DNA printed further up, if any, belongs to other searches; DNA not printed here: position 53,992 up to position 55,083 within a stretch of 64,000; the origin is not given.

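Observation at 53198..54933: ABC-2 type exporter translationally coupled to pqqE: candidate for the missing PQQ export step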

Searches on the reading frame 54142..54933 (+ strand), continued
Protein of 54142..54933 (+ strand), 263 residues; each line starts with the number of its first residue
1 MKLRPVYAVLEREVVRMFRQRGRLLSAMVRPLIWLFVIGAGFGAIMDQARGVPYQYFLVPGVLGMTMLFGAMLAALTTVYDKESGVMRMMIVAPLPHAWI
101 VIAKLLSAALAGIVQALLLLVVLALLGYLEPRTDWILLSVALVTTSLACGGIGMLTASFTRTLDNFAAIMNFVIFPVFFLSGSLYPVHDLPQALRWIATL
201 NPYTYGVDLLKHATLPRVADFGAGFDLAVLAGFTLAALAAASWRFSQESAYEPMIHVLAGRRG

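Call 29: search_protein_families(library=ncbifam, proteins=[L077:7816-8745:+, L077:8739-9545:+], max_evalue=1e-10)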
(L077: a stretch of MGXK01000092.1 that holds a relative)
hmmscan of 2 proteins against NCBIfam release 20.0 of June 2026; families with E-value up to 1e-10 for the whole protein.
L077:7816-8745:+ (309 aa): 167 families (the best 25 are shown)
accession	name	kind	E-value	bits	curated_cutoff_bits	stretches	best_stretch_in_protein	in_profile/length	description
TIGR01188.1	drrA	subfamily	1.5e-83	280.6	312.45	1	12-240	1-229/302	daunorubicin resistance ABC transporter, ATP-binding protein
TIGR03864.1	PQQ_ABC_ATP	hypoth_equivalog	9.3e-63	211.8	302.25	1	4-228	1-225/236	ABC transporter, ATP-binding subunit, PQQ-dependent alcohol dehydrogenase system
NF010059.0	PRK13536.1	equivalog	2.8e-58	197.3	549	1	2-296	41-333/342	nodulation factor ABC transporter ATP-binding protein NodI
NF010060.0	PRK13537.1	equivalog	1.7e-57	194.7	521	1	4-295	15-304/314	nodulation factor ABC transporter ATP-binding protein NodI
NF033858.1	ABC2_perm_RbbA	equivalog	1.8e-55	188.3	1050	1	3-232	265-494/909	ribosome-associated ATPase/putative transporter RbbA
TIGR01288.1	nodI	equivalog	1.3e-54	185.2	424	1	3-296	3-294/303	nodulation factor ABC transporter ATP-binding protein NodI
TIGR03522.1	GldA_ABC_ATP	equivalog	1.6e-45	155.8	402.6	1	4-237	2-234/301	gliding motility-associated ABC transporter ATP-binding subunit GldA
TIGR04521.1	ECF_ATPase_2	equivalog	8.9e-44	149.6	330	1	16-225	17-235/279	energy-coupling factor transporter ATPase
TIGR00968.1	3a0106s01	subfamily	4.3e-43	147.5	342.75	1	5-225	1-221/237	sulfate ABC transporter ATP-binding protein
TIGR04406.1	LPS_export_lptB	equivalog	1.1e-42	146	240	1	5-224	2-224/239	LPS export ABC transporter ATP-binding protein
TIGR04520.1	ECF_ATPase_1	equivalog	5.4e-42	144.1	315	1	5-225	1-226/269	energy-coupling factor transporter ATPase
NF006987.0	PRK09452.1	equivalog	4.1e-41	140.9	482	1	5-221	18-234/378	spermidine/putrescine ABC transporter ATP-binding protein PotA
TIGR01186.1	proV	subfamily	1.5e-40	139.4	326.6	1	12-224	1-219/363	betaine/proline/choline family ABC transporter ATP-binding protein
NF043075.1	MMSYN1_0197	equivalog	4.5e-40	137.6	550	1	5-220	3-218/341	spermidine/putrescine ABC transporter ATP-binding protein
TIGR03265.1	PhnT2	equivalog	7.7e-40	137.2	457.7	1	4-221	4-221/353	putative 2-aminoethylphosphonate ABC transporter ATP-binding protein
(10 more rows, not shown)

L077:8739-9545:+ (268 aa): 5 families
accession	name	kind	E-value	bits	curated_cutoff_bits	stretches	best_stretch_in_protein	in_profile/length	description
TIGR03861.1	phenyl_ABC_PedC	subfamily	4.3e-52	177.3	241.35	1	3-218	2-226/253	alcohol ABC transporter, permease protein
TIGR01247.1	drrB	subfamily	5.7e-45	153.8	223.05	1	11-249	1-236/236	daunorubicin resistance ABC transporter membrane protein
NF011648.0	PRK15066.1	subfamily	2.2e-26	93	225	1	3-246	8-246/257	ABC transporter permease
TIGR00025.1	Mtu_efflux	paralog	2.5e-16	59.9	146.9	1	39-252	24-237/238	ABC transporter efflux protein, DrrB family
TIGR01291.1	nodJ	subfamily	2.1e-12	47.1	206.65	1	7-227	9-231/253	ABC-2 type transporter, NodJ family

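Call 31: find_homologous_proteins(query=L077:8739-9545:+)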
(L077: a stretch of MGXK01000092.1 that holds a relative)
Query L077:8739-9545:+ (268 aa): 1891 proteins with E <= 0.001 among 5179 candidates; the best 120 are listed.
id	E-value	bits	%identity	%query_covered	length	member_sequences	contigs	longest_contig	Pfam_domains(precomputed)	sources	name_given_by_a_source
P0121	4.4e-163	559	100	100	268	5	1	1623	PF13346.13,PF01061.30,PF12698.14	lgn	-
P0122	2.5e-149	514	90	100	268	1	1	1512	PF13346.13,PF01061.30,PF12698.14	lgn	-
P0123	9.2e-147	506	89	100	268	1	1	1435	PF13346.13,PF01061.30,PF12698.14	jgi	-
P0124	2.2e-135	469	83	100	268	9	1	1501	PF01061.30,PF12698.14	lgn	-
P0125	8.2e-120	418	74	99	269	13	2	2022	PF01061.30,PF12698.14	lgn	-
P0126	6.4e-117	408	74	99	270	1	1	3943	PF13346.13,PF01061.30,PF12698.14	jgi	jgi:ABC-2 type transport system permease protein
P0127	5.0e-115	402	72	99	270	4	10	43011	PF01061.30,PF12698.14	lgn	-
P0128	5.7e-114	398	71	100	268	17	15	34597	PF01061.30,PF12698.14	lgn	-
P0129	2.9e-113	396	72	99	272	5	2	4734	PF01061.30,PF12698.14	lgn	-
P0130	4.9e-113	395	71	99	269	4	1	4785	PF13346.13,PF01061.30,PF12698.14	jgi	jgi:ABC-2 type transport system permease protein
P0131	5.8e-113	395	71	99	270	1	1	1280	PF01061.30,PF12698.14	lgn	-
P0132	3.0e-112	393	68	100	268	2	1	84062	PF13346.13,PF01061.30,PF12698.14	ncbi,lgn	-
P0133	4.8e-112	392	71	99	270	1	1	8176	PF13346.13,PF01061.30,PF12698.14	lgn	-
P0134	8.8e-112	391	68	100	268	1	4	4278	PF01061.30,PF12698.14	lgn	-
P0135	6.9e-111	388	70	99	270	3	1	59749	PF13346.13,PF01061.30,PF12698.14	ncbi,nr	ncbi:MAG: ABC transporter permease [Gammaproteobacteria bacterium]|nr:ABC transporter permease [Gamm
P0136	1.5e-110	387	68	96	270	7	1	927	PF13346.13,PF01061.30,PF12698.14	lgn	-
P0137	1.2e-109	384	69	99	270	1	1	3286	PF13346.13,PF01061.30,PF12698.14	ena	-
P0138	7.7e-109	382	69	99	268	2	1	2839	PF13346.13,PF01061.30,PF12698.14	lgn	-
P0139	2.2e-108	380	68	99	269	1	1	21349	PF13346.13,PF01061.30,PF12698.14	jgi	-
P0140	3.5e-108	380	69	99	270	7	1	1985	PF01061.30,PF12698.14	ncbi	-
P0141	5.7e-108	379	67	99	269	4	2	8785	PF13346.13,PF01061.30,PF12698.14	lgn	-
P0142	1.5e-107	377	67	100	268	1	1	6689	PF13346.13,PF01061.30,PF12698.14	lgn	-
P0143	2.6e-107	377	65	100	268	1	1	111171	PF01061.30,PF12698.14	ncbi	ncbi:MAG: ABC transporter permease [Chromatiales bacterium]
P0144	3.9e-107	376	66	100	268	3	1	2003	PF13346.13,PF01061.30,PF12698.14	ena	-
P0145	5.9e-107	376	66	99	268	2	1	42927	PF01061.30,PF12698.14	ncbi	-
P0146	7.5e-107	375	65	100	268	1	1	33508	PF01061.30,PF12698.14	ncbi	-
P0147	3.2e-106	373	66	100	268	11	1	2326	PF01061.30,PF12698.14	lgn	-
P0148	1.2e-104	368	68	97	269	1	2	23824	PF01061.30,PF12698.14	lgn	-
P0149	1.5e-103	364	65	99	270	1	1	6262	PF13346.13,PF01061.30,PF12698.14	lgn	-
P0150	9.6e-103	362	64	100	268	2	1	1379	PF01061.30,PF12698.14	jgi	jgi:ABC-2 type transport system permease protein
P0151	5.5e-102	359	63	99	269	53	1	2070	PF01061.30,PF12698.14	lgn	-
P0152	1.0e-101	358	64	99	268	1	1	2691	PF01061.30,PF12698.14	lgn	-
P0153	1.0e-101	358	62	100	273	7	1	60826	PF01061.30,PF12698.14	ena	-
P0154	9.6e-101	355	63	100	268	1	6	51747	PF13346.13,PF01061.30,PF12698.14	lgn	-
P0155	1.7e-100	354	66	95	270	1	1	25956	PF03379.20,PF13346.13,PF01061.30,PF12698.14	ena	-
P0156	3.4e-100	353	61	99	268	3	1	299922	PF01061.30,PF12698.14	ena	-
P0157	1.9e-99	351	64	100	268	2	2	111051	PF13346.13,PF01061.30,PF12698.14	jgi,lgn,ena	jgi:ABC-2 type transport system permease protein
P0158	1.9e-99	351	63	99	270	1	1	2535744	PF01061.30,PF12698.14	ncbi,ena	-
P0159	2.6e-99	350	61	100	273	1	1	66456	PF13346.13,PF01061.30,PF12698.14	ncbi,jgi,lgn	jgi:ABC-2 type transport system permease protein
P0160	6.3e-99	349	63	100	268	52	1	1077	PF01061.30,PF12698.14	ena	-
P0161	7.0e-99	349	61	100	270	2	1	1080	PF13346.13,PF01061.30,PF12698.14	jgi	-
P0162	7.5e-99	349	61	100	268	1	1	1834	PF03379.20,PF01061.30,PF12698.14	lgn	-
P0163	1.0e-98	349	60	99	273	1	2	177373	PF01061.30,PF12698.14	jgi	-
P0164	1.0e-98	349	62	100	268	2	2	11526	PF13346.13,PF01061.30,PF12698.14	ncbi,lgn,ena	-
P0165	4.8e-97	343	63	100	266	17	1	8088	PF12679.14,PF01061.30,PF12698.14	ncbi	ncbi:MAG: ABC transporter permease [Gammaproteobacteria bacterium]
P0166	4.8e-97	343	62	99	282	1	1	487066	PF01061.30,PF12698.14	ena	-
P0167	7.1e-97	342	62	95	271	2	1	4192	PF01061.30,PF12698.14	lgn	-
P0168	9.7e-97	342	57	100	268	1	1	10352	PF13346.13,PF01061.30,PF12698.14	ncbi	-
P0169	1.4e-96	341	60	100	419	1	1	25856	PF03379.20,PF01061.30,PF12698.14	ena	-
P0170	2.4e-96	341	60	100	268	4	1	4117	PF01061.30,PF12698.14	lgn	-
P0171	8.9e-96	339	61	100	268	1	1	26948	PF12679.14,PF01061.30,PF12698.14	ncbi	-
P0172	1.0e-95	339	60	99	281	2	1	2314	PF13346.13,PF01061.30,PF12698.14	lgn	-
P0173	1.1e-95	339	60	100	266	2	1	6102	PF13346.13,PF01061.30,PF12698.14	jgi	jgi:ABC-2 type transport system permease protein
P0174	2.3e-95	338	60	99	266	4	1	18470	PF01061.30,PF12698.14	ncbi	-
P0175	3.0e-95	337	60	99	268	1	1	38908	PF01061.30,PF12698.14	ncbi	-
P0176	3.2e-95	337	62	99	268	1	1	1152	PF01061.30,PF12698.14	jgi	jgi:ABC-2 type transport system permease protein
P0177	4.0e-95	337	60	99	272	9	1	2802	PF13346.13,PF01061.30,PF12698.14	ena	-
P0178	9.2e-95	336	62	100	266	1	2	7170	PF01061.30,PF12698.14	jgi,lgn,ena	-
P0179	1.0e-94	335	60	100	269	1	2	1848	PF01061.30,PF12698.14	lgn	-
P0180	1.5e-94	335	60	100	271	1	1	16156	PF13346.13,PF12679.14,PF01061.30,PF12698.14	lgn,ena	-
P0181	2.0e-94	334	60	99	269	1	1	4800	PF13346.13,PF12679.14,PF01061.30,PF12698.14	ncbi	-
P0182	2.1e-94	334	61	100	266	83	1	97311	PF12679.14,PF01061.30,PF12698.14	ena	-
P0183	5.0e-94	333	61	100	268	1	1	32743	PF01061.30,PF12698.14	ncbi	-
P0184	7.5e-94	333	63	98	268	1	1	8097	PF13346.13,PF12679.14,PF01061.30,PF12698.14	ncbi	-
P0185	1.2e-93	332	61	100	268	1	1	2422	PF01061.30,PF12698.14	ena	-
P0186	1.2e-93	332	61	100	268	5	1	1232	PF12679.14,PF01061.30,PF12698.14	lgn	-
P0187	2.1e-93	331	59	99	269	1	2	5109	PF13346.13,PF12679.14,PF01061.30,PF12698.14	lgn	-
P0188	6.9e-93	329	59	99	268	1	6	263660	PF13346.13,PF01061.30,PF12698.14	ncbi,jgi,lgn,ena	jgi:ABC-2 type transport system permease protein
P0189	2.5e-92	328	58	100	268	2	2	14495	PF03379.20,PF12679.14,PF01061.30,PF12698.14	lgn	-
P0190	3.3e-92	327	63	98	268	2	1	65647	PF13346.13,PF12679.14,PF01061.30,PF12698.14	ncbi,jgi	-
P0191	4.0e-92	327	56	100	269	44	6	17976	PF01061.30,PF12698.14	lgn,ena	-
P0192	4.4e-92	327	58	100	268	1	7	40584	PF01061.30,PF12698.14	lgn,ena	-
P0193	4.6e-92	327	59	98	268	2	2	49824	PF13346.13,PF01061.30,PF12698.14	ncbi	-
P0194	4.8e-92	327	60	98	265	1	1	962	PF13346.13,PF01061.30,PF12698.14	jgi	-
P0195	4.9e-92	327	56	98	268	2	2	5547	PF13346.13,PF01061.30,PF12698.14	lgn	-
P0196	5.3e-92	327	58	100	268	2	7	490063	PF13346.13,PF01061.30,PF12698.14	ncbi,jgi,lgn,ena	jgi:ABC-2 type transport system permease protein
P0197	5.7e-92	326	56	100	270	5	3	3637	PF03379.20,PF13346.13,PF12679.14,PF01061.30,PF12698.14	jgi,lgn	jgi:ABC-2 type transport system permease protein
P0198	6.4e-92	326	56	100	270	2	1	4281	PF03379.20,PF12679.14,PF01061.30,PF12698.14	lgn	-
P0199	6.6e-92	326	59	99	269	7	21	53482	PF13346.13,PF01061.30,PF12698.14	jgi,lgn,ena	-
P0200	7.7e-92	326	60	99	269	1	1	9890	PF01061.30,PF12698.14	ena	-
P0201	9.4e-92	326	57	99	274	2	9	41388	PF01061.30,PF12698.14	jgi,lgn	jgi:ABC-2 type transport system permease protein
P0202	1.0e-91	326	60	99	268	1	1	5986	PF01061.30,PF12698.14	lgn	-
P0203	1.6e-91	325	59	100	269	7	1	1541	PF01061.30,PF12698.14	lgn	-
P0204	4.4e-91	323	58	100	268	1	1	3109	PF13346.13,PF01061.30,PF12698.14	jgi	-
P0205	8.0e-91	323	56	100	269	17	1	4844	PF03379.20,PF13346.13,PF01061.30,PF12698.14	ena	-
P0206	1.1e-90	322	56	99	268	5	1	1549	PF01061.30,PF12698.14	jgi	jgi:ABC-2 type transport system permease protein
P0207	1.4e-90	322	55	100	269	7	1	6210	PF13346.13,PF01061.30,PF12698.14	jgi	-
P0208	1.4e-90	322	56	100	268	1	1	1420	PF03379.20,PF12679.14,PF01061.30,PF12698.14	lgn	-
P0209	1.5e-90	322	58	99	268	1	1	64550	PF01061.30,PF12698.14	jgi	jgi:ABC-2 type transport system permease protein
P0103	1.6e-90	322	56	99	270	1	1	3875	PF03379.20,PF01061.30,PF12698.14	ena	-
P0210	2.6e-90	321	56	100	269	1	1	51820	PF03379.20,PF01061.30,PF12698.14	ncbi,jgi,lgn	jgi:ABC-2 type transport system permease protein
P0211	2.9e-90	321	55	99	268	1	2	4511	PF13346.13,PF01061.30,PF12698.14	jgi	jgi:ABC-2 type transport system permease protein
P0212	4.3e-90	320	59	99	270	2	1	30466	PF01061.30,PF12698.14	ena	-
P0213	4.6e-90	320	56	100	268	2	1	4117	PF03379.20,PF12679.14,PF01061.30,PF12698.14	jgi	jgi:ABC-2 type transport system permease protein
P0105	4.7e-90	320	55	99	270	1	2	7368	PF03379.20,PF12679.14,PF01061.30,PF12698.14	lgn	-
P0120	4.9e-90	320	55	99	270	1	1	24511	PF03379.20,PF12679.14,PF01061.30,PF12698.14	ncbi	-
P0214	7.7e-90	319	56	99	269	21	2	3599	PF01061.30,PF12698.14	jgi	-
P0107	8.1e-90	319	55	99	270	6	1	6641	PF03379.20,PF12679.14,PF01061.30,PF12698.14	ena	-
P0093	9.8e-90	319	55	99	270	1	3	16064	PF03379.20,PF12679.14,PF01061.30,PF12698.14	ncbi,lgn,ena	-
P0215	1.0e-89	319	56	100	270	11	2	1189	PF03379.20,PF13346.13,PF12679.14,PF01061.30,PF12698.14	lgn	-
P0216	1.2e-89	319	56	99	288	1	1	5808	PF03379.20,PF01061.30,PF12698.14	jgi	jgi:ABC-2 type transport system permease protein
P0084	1.3e-89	319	55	99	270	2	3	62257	PF03379.20,PF13346.13,PF01061.30,PF12698.14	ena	-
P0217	1.3e-89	319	55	100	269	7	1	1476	PF12679.14,PF01061.30,PF12698.14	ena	-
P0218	2.0e-89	318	55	100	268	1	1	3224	PF03379.20,PF12679.14,PF01061.30,PF12698.14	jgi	-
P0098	2.5e-89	318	55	99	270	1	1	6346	PF03379.20,PF12679.14,PF01061.30,PF12698.14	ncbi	-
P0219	2.7e-89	318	60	98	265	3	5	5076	PF13346.13,PF12679.14,PF01061.30,PF12698.14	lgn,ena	-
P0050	4.3e-89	317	54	99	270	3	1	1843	PF03379.20,PF13346.13,PF01061.30,PF12698.14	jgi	jgi:ABC-2 type transport system permease protein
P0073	5.2e-89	317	55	99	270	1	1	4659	PF03379.20,PF01061.30,PF12698.14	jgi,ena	-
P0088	5.3e-89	317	55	99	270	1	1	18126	PF03379.20,PF01061.30,PF12698.14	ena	-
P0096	6.8e-89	316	55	99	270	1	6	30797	PF03379.20,PF01061.30,PF12698.14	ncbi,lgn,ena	-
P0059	8.4e-89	316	53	99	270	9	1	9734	PF03379.20,PF13346.13,PF01061.30,PF12698.14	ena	-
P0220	1.1e-88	316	54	99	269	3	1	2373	PF03379.20,PF01061.30,PF12698.14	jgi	jgi:ABC-2 type transport system permease protein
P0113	1.7e-88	315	54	99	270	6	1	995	PF03379.20,PF01061.30,PF12698.14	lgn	-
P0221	2.0e-88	315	54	99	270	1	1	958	PF03379.20,PF13346.13,PF01061.30,PF12698.14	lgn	-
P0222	2.1e-88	315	53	99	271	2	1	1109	PF03379.20,PF01061.30,PF12698.14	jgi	jgi:ABC-2 type transport system permease protein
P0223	2.2e-88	315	57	100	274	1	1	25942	PF01061.30,PF12698.14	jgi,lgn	-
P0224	2.2e-88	315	55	99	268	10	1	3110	PF12679.14,PF01061.30,PF12698.14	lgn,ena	-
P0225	2.3e-88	315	56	99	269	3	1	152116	PF03379.20,PF12679.14,PF01061.30,PF12698.14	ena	-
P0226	2.5e-88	314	55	99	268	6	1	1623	PF03379.20,PF01061.30,PF12698.14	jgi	jgi:ABC-2 type transport system permease protein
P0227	2.5e-88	314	57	98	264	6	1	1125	PF01061.30,PF12698.14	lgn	-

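Call 32: find_encoding_contigs(protein=P0158, flank=10000, max_places=1)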
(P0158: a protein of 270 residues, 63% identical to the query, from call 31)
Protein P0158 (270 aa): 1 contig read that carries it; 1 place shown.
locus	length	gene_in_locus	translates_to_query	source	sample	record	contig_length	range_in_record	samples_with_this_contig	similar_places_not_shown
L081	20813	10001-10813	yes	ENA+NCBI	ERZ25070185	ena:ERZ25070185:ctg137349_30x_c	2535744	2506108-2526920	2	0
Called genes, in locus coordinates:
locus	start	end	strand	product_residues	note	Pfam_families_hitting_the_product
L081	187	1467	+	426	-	PF05697:Trigger_N, PF05698:Trigger_C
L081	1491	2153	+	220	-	PF00574:CLP_protease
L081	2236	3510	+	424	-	PF06689:zf-C4_ClpX, PF00004:AAA, PF07724:AAA_2, PF07728:AAA_5 (weak), PF13401:AAA_22 (faint), PF10431:ClpB_D2-small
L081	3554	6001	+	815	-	PF02190:LON_substr_bdg, PF08298:AAA_PrkA (faint), PF00004:AAA, PF07728:AAA_5 (weak), PF22667:Lon_lid, PF05362:Lon_C, PF13541:ChlI (weak)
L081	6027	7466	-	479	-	PF00072:Response_reg, PF00158:Sigma54_activat, PF13556:HTH_30 (faint), PF14532:Sigma54_activ_2, PF07724:AAA_2 (weak), PF07728:AAA_5 (weak), PF25601:AAA_lid_14, PF02954:HTH_8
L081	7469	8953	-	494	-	PF00672:HAMP, PF00512:HisKA, PF02518:HATPase_c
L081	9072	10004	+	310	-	PF00005:ABC_tran, PF13304:AAA_21 (weak)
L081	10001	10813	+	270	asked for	PF01061:ABC2_membrane, PF12698:ABC2_membrane_3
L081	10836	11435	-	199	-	PF01292:Ni_hydr_CYTB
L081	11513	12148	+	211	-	PF03734:YkuD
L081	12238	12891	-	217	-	PF00929:RNase_T, PF16473:Rv2179c-like (weak)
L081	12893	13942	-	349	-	PF01979:Amidohydro_1, PF04909:Amidohydro_2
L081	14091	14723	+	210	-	PF00578:AhpC-TSA, PF08534:Redoxin, PF10417:1-cysPrx_C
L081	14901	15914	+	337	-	PF00248:Aldo_ket_red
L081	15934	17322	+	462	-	PF00206:Lyase_1, PF08328:ASL_C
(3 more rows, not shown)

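Call 33: find_encoding_contigs(protein=P0143, flank=10000, max_places=1)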
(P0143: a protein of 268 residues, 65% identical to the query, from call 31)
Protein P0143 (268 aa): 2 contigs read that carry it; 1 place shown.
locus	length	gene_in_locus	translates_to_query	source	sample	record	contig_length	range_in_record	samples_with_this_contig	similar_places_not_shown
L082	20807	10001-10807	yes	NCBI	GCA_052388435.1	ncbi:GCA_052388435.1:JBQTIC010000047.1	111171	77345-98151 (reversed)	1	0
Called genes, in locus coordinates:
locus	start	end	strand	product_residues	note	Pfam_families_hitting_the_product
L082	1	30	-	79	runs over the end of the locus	-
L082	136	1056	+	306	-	PF01963:TraB_PrgY_gumN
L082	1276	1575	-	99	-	PF06844:DUF1244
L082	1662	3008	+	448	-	PF07992:Pyr_redox_2, PF00070:Pyr_redox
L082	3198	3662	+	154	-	PF01161:PBP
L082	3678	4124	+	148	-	PF01951:Archease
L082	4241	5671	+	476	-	PF01139:RtcB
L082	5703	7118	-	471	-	PF00072:Response_reg, PF00158:Sigma54_activat, PF14532:Sigma54_activ_2, PF07724:AAA_2 (weak), PF07728:AAA_5 (weak), PF25601:AAA_lid_14, PF02954:HTH_8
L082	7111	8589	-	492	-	PF00672:HAMP (weak), PF00512:HisKA, PF02518:HATPase_c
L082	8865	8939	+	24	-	PF08042:PqqA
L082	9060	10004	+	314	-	PF00005:ABC_tran, PF13304:AAA_21 (weak)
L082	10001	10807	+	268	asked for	PF01061:ABC2_membrane, PF12698:ABC2_membrane_3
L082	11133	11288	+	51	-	-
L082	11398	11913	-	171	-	PF19371:DUF5946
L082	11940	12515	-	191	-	PF01292:Ni_hydr_CYTB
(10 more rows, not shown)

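Call 34: find_encoding_contigs(protein=P0135, flank=10000, max_places=1)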
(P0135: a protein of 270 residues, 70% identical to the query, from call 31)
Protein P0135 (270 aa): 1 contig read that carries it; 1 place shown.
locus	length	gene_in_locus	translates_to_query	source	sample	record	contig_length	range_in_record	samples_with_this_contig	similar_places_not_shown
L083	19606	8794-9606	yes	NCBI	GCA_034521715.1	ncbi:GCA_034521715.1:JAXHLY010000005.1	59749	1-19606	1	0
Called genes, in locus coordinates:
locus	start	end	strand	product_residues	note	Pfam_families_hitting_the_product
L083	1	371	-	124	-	?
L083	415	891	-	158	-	PF03413:PepSY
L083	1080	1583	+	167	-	PF01963:TraB_PrgY_gumN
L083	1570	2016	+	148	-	PF01963:TraB_PrgY_gumN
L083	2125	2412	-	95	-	PF06844:DUF1244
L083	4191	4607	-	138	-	PF10604:Polyketide_cyc2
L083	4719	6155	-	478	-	PF00072:Response_reg, PF00158:Sigma54_activat, PF14532:Sigma54_activ_2, PF13191:AAA_16 (weak), PF07724:AAA_2, PF07728:AAA_5, PF25601:AAA_lid_14, PF02954:HTH_8, +2 more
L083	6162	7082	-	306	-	PF00672:HAMP, PF00512:HisKA, PF02518:HATPase_c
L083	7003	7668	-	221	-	-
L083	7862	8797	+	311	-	PF00005:ABC_tran, PF13304:AAA_21 (faint)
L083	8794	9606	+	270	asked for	PF01061:ABC2_membrane, PF13346:ABC2_membrane_5 (weak), PF12698:ABC2_membrane_3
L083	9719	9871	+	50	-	-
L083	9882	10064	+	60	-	-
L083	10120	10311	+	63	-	PF03734:YkuD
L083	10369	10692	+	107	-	-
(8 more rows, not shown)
